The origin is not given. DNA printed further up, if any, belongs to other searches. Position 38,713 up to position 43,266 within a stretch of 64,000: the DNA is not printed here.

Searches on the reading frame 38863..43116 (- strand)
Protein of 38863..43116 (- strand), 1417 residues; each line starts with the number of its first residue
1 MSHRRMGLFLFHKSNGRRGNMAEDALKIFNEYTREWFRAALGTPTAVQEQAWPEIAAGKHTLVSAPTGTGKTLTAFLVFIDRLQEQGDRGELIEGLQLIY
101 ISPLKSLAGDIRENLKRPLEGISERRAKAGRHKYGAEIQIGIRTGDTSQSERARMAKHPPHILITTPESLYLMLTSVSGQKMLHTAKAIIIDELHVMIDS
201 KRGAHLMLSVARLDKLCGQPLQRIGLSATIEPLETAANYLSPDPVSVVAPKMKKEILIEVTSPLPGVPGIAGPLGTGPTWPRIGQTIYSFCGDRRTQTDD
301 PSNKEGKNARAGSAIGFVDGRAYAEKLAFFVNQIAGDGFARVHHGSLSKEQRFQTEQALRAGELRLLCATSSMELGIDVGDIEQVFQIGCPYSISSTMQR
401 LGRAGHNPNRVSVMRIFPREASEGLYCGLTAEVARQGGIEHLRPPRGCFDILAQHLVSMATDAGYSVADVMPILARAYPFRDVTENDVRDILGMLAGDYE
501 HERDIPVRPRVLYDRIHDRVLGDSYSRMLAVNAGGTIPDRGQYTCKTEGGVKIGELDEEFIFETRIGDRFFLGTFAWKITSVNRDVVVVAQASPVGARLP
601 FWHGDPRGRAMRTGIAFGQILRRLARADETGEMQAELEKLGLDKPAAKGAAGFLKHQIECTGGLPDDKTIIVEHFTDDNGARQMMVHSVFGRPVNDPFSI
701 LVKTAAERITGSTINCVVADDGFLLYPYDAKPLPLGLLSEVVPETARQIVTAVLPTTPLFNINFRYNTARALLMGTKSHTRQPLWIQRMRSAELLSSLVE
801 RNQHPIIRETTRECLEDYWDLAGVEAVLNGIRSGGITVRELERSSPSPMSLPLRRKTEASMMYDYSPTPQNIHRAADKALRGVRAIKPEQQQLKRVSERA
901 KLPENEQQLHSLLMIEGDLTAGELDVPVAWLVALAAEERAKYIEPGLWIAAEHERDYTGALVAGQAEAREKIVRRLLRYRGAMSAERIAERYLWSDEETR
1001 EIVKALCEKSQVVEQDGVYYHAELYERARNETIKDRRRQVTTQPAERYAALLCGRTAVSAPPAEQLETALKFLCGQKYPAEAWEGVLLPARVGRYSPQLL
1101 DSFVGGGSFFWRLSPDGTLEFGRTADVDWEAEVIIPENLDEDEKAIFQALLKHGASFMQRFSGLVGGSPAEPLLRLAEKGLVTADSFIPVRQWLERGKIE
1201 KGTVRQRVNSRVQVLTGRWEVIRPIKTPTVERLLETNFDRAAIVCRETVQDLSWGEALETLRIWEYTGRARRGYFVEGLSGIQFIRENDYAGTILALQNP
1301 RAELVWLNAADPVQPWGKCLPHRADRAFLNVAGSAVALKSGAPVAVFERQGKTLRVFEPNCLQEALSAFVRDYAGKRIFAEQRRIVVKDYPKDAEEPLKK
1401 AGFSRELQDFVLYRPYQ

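Call 80: search_protein_families(library=pfam, proteins=[window:38863-43116:-], max_evalue=0.001)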
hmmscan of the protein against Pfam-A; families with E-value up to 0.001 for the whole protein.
window:38863-43116:- (1417 aa): 7 families
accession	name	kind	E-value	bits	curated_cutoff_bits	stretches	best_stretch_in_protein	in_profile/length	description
PF08494.16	DEAD_assoc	-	8e-46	156.7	23.5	1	664-850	1-191/191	DEAD/H associated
PF19306.5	WH_Lhr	-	1.9e-31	109.1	27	1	435-593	4-162/168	Large helicase-related protein, winged helix domain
PF00270.35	DEAD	-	3.6e-31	108.6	26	1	45-231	1-161/167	DEAD/DEAH box helicase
PF00271.37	Helicase_C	-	2.6e-14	53.8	23.5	1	309-405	13-107/110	Helicase conserved C-terminal domain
PF23234.1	WH4_Lhr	-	6e-12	45.4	27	1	1227-1287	5-69/87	Large helicase-related protein, winged-helix domain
PF04851.21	ResIII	-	3.6e-11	43.7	22.5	1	46-231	6-163/164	Type III restriction enzyme, res subunit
PF23235.1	WH3_Lhr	-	1e-05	26.2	27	1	1071-1112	32-73/95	Large helicase-related protein, winged-helix domain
